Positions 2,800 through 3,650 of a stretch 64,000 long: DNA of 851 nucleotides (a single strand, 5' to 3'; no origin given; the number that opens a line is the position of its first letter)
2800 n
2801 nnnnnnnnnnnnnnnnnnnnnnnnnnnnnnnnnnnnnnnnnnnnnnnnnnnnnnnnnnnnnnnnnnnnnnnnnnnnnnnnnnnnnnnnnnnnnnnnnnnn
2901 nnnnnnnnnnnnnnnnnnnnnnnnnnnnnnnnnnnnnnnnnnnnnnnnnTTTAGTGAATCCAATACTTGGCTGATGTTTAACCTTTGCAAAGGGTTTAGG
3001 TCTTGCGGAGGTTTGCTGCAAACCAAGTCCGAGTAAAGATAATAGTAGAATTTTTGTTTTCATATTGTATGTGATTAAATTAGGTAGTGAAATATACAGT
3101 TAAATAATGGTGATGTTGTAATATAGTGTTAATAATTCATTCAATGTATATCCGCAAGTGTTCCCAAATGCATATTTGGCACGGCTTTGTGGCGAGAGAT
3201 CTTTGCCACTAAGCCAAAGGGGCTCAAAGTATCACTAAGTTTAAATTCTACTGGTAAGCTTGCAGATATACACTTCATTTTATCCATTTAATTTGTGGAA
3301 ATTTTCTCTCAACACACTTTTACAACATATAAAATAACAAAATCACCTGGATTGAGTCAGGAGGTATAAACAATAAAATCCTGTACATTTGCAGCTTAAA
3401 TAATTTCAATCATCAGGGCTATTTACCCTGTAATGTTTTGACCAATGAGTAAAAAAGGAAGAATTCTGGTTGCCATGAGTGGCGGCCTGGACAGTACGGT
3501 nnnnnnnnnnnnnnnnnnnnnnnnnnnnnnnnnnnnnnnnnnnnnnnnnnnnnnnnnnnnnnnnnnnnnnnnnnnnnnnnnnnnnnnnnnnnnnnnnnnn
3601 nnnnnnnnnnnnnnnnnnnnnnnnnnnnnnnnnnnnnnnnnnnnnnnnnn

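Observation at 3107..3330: A ~220-bp structured element present twice in opposite orientation, each copy directly upstream of an unrelated gene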

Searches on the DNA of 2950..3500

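Call 7: search_rna_families(source=window, start=2950, end=3500, threshold=evalue, max_evalue=10, show_alignments=3)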
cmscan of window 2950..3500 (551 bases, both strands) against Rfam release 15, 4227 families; matches with E-value up to 10: 5.
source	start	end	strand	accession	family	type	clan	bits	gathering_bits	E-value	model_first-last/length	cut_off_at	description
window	3103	3141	+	RF00355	snoR28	Gene; snRNA; snoRNA; CD-box;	-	18.6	45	1.2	1-78/78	no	Small nucleolar RNA snoR28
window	2964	3017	+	RF01813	rdlD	Gene; antitoxin;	-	14.5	50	4.5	1-66/66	no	rdlD antitoxin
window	3380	3417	-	RF01308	sR58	Gene; snRNA; snoRNA; CD-box;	-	14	55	2.6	1-55/55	no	Small nucleolar RNA sR58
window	3156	3257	+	RF02035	IMES-2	Gene;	-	13.4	54.7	0.61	1-141/141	no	IMES-2 RNA motif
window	3425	3462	+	RF02060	STnc410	Gene; sRNA;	-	12.3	50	4.4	1-158/158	no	Enterobacterial sRNA STnc410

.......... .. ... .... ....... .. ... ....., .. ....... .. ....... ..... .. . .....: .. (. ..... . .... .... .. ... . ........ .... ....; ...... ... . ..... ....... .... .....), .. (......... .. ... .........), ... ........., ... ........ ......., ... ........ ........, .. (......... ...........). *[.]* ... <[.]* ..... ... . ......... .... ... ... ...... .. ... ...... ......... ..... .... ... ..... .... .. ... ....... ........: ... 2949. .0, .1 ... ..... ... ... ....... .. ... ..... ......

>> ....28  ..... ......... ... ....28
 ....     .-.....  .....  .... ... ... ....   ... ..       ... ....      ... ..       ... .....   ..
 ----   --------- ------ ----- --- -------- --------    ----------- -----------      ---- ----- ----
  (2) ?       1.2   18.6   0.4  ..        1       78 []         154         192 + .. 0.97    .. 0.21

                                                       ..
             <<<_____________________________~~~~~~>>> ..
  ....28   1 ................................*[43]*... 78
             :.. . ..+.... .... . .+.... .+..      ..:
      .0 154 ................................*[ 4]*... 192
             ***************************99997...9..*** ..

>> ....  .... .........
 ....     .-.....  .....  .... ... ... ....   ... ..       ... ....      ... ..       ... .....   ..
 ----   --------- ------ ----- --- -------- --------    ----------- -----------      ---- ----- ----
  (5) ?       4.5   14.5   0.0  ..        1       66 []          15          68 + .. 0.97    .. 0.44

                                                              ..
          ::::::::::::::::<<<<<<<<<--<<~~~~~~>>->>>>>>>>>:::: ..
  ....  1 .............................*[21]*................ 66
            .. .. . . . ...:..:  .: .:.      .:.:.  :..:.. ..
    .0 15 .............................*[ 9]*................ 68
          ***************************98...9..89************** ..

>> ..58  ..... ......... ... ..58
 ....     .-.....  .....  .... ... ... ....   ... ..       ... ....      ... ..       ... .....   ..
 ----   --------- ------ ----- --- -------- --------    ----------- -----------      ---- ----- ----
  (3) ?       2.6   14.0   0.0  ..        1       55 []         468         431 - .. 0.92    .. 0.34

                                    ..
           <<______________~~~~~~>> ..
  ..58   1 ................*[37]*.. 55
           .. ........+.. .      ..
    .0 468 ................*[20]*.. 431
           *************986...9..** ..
